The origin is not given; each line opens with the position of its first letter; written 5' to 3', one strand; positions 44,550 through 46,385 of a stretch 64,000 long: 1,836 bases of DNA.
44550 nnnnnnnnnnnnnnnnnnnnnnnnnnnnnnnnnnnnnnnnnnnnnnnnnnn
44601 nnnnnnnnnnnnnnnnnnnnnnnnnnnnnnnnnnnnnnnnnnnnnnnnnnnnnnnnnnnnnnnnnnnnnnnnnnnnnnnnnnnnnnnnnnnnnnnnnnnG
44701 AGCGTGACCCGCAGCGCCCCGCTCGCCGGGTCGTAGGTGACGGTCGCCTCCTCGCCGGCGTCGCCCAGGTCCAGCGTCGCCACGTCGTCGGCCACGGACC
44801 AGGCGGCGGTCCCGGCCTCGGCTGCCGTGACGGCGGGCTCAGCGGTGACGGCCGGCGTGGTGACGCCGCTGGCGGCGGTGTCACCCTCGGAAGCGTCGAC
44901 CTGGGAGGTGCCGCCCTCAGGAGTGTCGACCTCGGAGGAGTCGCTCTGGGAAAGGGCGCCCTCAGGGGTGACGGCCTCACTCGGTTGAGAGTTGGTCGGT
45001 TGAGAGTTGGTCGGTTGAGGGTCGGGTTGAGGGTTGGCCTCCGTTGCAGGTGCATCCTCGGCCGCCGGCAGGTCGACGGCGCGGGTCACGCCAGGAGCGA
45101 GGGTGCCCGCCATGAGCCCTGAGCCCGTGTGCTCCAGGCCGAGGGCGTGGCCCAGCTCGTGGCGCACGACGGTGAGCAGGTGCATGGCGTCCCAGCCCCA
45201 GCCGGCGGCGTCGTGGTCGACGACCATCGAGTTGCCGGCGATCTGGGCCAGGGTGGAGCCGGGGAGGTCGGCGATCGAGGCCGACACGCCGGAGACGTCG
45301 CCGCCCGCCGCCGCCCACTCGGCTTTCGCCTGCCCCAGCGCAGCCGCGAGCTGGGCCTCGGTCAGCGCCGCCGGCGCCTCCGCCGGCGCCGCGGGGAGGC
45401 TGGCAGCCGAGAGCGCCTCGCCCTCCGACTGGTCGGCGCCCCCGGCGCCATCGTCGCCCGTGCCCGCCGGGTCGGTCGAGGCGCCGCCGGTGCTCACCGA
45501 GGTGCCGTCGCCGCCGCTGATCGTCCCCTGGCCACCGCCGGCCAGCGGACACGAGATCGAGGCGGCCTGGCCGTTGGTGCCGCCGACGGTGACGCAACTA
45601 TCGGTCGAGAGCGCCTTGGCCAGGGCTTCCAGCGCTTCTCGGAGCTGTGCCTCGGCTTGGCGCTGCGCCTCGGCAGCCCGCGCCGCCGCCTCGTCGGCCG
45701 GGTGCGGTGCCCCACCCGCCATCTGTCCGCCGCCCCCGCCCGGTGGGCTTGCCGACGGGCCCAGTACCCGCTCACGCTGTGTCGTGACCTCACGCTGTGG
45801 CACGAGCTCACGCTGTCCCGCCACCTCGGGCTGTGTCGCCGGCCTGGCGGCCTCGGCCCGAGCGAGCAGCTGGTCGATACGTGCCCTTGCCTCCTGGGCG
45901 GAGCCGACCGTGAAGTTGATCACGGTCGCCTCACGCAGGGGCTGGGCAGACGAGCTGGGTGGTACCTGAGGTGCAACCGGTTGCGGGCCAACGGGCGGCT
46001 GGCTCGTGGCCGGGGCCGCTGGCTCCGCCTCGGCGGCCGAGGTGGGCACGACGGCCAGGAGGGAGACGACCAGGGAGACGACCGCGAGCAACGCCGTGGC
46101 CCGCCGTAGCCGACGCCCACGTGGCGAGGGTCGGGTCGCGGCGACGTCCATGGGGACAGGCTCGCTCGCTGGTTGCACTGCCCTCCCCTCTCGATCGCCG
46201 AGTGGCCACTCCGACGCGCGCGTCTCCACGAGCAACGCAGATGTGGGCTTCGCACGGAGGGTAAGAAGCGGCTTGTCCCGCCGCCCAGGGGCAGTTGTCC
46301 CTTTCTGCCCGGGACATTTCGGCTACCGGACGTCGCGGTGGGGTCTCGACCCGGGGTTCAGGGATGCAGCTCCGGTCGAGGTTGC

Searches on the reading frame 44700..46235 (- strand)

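Call 6: search_protein_families(library=pfam, proteins=[window:44700-46235:-], max_evalue=1)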
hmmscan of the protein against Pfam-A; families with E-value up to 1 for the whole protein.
window:44700-46235:- (512 aa): 5 families
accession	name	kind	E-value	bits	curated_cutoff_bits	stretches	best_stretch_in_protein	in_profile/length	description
PF00413.30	Peptidase_M10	-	0.00014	22.2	24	1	349-380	104-137/159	Matrixin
PF13582.12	Reprolysin_3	-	0.029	15.3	22.4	1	343-370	107-123/123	Metallo-peptidase family M12B Reprolysin-like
PF13688.12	Reprolysin_5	-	0.035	14.8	27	1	350-371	138-159/196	Metallo-peptidase family M12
PF12044.14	Metallopep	-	0.21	10.6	27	1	357-376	318-337/427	Putative peptidase family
PF01400.30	Astacin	-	0.67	10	22.5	0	354-370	79-95/189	Astacin (Peptidase family M12A)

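Call 71: search_protein_families(library=ncbifam, proteins=[window:44736-46154:-], max_evalue=0.01)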
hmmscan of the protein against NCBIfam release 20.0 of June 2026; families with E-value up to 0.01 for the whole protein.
window:44736-46154:- (473 aa): 1 family
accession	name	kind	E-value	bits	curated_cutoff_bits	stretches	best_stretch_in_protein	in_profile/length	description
NF038122.1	metallo_LGF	subfamily_domain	0.0016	18.5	80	1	236-340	57-157/274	NF038122 family metalloprotease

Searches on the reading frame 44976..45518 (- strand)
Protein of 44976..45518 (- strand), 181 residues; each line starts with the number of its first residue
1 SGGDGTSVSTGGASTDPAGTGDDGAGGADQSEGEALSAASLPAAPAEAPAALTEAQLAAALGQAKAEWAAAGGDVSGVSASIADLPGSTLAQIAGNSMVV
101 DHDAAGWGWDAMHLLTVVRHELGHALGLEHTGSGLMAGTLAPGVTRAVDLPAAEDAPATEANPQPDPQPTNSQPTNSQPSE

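Call 53: find_homologous_proteins(query=window:44976-45518:-, max_evalue=0.001)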
Query window:44976-45518:- (181 aa): 5 proteins with E <= 0.001 among 2257 candidates.
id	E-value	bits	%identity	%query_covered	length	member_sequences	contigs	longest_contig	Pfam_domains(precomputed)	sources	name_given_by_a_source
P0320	1.3e-27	115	52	54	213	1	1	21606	-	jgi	jgi:hypothetical protein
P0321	3.3e-24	104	50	75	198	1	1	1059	-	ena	-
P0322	7.3e-19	87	51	55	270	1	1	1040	PF00413.31,PF03160.21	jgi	jgi:hypothetical protein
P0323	1.6e-18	86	40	69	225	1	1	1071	-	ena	-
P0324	4.9e-15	74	48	56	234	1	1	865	PF00413.31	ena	-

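Call 55: find_encoding_contigs(protein=P0320, flank=10000, max_places=2)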
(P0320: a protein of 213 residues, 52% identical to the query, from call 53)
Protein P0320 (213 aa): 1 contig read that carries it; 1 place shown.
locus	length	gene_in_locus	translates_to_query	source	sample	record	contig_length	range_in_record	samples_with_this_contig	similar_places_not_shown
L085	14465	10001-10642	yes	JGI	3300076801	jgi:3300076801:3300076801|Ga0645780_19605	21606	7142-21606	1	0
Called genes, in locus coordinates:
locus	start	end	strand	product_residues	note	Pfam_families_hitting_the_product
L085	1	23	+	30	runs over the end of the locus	-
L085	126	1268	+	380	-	-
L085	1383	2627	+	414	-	PF02771:Acyl-CoA_dh_N (weak), PF02770:Acyl-CoA_dh_M, PF00441:Acyl-CoA_dh_1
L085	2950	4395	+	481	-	PF01548:DEDD_Tnp_IS110, PF02371:Transposase_20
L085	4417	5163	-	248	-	-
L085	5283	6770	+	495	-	PF01656:CbiA (faint), PF02881:SRP54_N, PF00448:SRP54, PF13401:AAA_22 (weak), PF02978:SRP_SPB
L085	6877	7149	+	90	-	PF00886:Ribosomal_S16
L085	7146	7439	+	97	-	PF13083:KH_KhpA-B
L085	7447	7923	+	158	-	PF01782:RimM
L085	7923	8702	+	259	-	PF01746:tRNA_m1G_MT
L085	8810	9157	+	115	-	PF01245:Ribosomal_L19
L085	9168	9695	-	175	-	-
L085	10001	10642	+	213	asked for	-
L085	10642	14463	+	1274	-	?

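Call 62: predict_structure(alignment_id=A3)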
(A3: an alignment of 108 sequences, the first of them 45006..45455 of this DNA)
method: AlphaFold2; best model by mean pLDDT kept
length: 150 residues; sequences in the alignment: 108
mean_pLDDT: 86.3   pTM: 0.77
mean pLDDT of the five models: 86.3, 86.2, 86.1, 82.6, 82.5
residues with pLDDT >= 90: 103; 70-90: 14; 50-70: 26; < 50: 7
segments of 3 or more residues with pLDDT < 50: 4-7
pLDDT, mean of each block of 10 residues (from residue 1): 47 84 80 98 96 97 97 97 94 97 96 95 88 62 66
secondary structure, 60 per line:
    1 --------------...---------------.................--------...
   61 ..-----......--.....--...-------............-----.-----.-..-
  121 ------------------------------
elements in order: E15-17 H33-49 E58-62 E68-73 E76-80 H93-104
